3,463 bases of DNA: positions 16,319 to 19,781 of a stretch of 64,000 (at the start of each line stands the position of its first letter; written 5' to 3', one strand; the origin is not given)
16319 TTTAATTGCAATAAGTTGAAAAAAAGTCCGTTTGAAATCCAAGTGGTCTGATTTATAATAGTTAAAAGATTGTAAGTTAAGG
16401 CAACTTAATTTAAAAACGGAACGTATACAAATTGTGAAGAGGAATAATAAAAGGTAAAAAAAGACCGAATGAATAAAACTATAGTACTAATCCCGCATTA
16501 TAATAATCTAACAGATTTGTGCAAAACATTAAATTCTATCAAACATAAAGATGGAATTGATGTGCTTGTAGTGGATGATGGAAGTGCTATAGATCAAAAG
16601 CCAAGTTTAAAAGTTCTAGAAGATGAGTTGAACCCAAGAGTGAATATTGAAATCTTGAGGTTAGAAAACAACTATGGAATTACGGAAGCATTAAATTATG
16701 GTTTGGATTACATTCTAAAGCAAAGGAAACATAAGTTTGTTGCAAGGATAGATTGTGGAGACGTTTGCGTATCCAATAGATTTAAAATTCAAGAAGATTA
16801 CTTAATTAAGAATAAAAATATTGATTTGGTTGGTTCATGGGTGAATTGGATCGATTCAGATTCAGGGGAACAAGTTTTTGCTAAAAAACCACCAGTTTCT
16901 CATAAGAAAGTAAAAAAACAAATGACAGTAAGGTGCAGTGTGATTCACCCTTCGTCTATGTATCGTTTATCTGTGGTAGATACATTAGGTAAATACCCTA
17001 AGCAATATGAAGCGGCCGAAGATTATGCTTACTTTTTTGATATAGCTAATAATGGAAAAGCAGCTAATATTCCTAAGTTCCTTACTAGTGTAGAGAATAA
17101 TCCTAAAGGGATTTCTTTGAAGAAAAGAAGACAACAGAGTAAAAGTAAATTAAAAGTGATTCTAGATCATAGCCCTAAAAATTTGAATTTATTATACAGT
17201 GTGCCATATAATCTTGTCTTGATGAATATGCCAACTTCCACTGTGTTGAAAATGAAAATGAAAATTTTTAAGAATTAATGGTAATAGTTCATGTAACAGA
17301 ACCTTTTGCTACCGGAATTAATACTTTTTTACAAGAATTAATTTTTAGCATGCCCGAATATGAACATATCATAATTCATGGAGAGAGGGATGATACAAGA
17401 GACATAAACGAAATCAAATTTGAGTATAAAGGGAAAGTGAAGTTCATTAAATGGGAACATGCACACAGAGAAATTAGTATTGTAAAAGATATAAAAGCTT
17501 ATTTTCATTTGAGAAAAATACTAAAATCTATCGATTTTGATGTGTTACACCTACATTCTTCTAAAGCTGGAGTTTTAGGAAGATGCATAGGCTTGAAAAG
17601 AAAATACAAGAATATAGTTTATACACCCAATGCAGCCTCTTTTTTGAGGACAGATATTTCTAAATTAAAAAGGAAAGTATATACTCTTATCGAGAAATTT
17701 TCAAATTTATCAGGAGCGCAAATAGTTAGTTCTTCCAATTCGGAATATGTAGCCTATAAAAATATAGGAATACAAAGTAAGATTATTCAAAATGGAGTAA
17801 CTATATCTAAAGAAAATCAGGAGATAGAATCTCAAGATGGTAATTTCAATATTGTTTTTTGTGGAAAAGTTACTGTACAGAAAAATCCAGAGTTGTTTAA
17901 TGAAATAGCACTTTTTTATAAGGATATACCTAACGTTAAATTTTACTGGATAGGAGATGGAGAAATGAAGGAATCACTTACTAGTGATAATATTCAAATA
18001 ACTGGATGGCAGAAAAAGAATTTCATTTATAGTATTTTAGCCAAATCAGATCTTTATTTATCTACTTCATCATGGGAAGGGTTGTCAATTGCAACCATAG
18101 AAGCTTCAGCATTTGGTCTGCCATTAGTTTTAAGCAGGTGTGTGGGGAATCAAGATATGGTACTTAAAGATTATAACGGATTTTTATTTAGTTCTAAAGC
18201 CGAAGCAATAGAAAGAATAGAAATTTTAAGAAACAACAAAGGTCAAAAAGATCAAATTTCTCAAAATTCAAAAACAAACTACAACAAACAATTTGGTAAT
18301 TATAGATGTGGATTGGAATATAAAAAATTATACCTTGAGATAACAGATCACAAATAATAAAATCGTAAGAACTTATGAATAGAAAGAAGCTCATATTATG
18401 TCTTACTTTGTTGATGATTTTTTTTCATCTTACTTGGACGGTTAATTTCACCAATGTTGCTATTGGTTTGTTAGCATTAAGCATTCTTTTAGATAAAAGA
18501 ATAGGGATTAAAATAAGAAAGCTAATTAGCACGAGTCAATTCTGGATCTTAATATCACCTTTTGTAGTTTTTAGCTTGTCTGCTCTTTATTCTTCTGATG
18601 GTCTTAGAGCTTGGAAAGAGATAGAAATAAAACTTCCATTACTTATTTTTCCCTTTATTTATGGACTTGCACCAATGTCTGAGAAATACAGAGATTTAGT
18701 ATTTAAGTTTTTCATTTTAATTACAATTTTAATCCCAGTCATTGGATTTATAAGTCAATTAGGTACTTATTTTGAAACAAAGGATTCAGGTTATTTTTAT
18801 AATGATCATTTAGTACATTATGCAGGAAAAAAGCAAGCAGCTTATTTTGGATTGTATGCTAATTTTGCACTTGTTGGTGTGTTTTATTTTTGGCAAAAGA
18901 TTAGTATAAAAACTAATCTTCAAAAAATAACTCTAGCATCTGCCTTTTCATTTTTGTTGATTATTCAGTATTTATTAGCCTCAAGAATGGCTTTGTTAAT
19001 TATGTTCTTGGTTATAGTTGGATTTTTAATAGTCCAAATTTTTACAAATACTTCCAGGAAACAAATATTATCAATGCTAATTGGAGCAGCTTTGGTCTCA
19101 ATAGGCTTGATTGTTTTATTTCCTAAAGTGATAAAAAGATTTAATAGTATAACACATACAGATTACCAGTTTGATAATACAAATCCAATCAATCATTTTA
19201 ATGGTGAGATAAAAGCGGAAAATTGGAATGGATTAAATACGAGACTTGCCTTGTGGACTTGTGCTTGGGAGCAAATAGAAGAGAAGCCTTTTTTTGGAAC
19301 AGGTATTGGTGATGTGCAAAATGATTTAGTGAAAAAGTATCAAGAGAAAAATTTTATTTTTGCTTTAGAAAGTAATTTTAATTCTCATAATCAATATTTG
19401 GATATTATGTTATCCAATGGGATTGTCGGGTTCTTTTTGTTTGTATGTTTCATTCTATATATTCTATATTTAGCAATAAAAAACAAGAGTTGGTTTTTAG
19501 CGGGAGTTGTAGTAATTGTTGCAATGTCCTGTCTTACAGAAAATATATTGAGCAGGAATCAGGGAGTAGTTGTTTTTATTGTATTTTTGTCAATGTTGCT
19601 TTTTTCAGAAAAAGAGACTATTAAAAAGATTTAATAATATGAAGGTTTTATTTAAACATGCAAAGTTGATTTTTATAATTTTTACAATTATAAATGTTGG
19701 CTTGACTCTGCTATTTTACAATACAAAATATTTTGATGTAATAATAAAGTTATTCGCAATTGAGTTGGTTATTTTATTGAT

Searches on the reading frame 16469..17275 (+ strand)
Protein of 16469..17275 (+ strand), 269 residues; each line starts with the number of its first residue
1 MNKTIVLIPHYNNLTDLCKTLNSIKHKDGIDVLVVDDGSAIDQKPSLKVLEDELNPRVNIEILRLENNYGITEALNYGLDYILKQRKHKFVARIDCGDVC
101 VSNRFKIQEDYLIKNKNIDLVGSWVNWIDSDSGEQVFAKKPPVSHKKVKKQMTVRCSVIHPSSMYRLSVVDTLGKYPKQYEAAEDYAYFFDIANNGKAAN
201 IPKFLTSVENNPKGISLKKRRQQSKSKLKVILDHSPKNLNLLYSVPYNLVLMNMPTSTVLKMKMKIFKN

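Call 3: search_protein_families(library=pfam, proteins=[window:16469-17275:+], max_evalue=0.01)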
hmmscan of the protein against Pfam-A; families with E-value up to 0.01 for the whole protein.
window:16469-17275:+ (269 aa): 1 family
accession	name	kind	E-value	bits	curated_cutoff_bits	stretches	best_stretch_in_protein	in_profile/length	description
PF00535.33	Glycos_transf_2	-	9.3e-12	45.6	23.3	1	6-169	2-163/168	Glycosyl transferase family 2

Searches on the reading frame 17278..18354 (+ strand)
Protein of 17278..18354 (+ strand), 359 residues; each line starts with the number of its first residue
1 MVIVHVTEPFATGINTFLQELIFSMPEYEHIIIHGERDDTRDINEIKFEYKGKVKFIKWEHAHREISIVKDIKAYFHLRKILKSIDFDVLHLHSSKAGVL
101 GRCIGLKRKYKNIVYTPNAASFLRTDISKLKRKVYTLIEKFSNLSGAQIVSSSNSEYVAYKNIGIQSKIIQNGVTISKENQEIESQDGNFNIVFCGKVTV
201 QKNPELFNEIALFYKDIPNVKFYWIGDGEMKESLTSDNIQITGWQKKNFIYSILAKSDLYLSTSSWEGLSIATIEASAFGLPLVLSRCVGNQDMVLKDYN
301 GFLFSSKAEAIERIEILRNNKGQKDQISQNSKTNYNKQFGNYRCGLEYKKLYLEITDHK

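Call 3: search_protein_families(library=pfam, proteins=[window:17278-18354:+], max_evalue=0.01)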
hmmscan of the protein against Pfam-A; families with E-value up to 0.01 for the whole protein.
window:17278-18354:+ (359 aa): 7 families
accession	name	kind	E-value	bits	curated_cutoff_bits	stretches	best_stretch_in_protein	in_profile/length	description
PF00534.26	Glycos_transf_1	-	5e-18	65.6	26.4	1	179-332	5-170/172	Glycosyl transferases group 1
PF13692.12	Glyco_trans_1_4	-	6.3e-18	65.8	27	1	191-313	3-135/142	Glycosyl transferases group 1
PF13439.12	Glyco_transf_4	-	5.8e-08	33.4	28.5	1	69-176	55-168/170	Glycosyltransferase Family 4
PF13477.12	Glyco_trans_4_2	-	2.5e-05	24.9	23.4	1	53-133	44-123/139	Glycosyl transferase 4-like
PF13524.12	Glyco_trans_1_2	-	4.1e-05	24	25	1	215-333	10-127/144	Glycosyl transferase-like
PF13579.12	Glyco_trans_4_4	-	0.00034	21.4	29.7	1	63-156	48-138/158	Glycosyl transferase 4-like domain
PF20706.3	GT4-conflict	-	0.0096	15.4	26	0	253-295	278-320/385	Family 4 Glycosyltransferase in conflict systems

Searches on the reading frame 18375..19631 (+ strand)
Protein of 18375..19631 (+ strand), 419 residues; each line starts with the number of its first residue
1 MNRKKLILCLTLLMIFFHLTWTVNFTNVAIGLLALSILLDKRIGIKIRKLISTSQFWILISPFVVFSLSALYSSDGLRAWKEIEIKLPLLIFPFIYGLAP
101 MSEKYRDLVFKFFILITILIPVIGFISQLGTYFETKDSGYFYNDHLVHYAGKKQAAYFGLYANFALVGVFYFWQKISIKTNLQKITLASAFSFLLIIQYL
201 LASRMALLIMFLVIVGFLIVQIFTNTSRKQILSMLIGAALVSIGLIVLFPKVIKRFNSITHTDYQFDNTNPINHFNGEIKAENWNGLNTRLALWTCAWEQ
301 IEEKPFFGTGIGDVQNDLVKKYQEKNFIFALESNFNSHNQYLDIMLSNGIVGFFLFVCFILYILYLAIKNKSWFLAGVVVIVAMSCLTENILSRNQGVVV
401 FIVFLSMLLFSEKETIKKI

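Call 3: search_protein_families(library=pfam, proteins=[window:18375-19631:+], max_evalue=0.01)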
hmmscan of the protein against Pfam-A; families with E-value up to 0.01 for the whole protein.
window:18375-19631:+ (419 aa): 1 family
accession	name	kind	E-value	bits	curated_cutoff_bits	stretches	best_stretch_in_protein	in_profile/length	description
PF04932.20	Wzy_C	-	3.7e-21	75.9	31.7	1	191-357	3-149/149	O-Antigen ligase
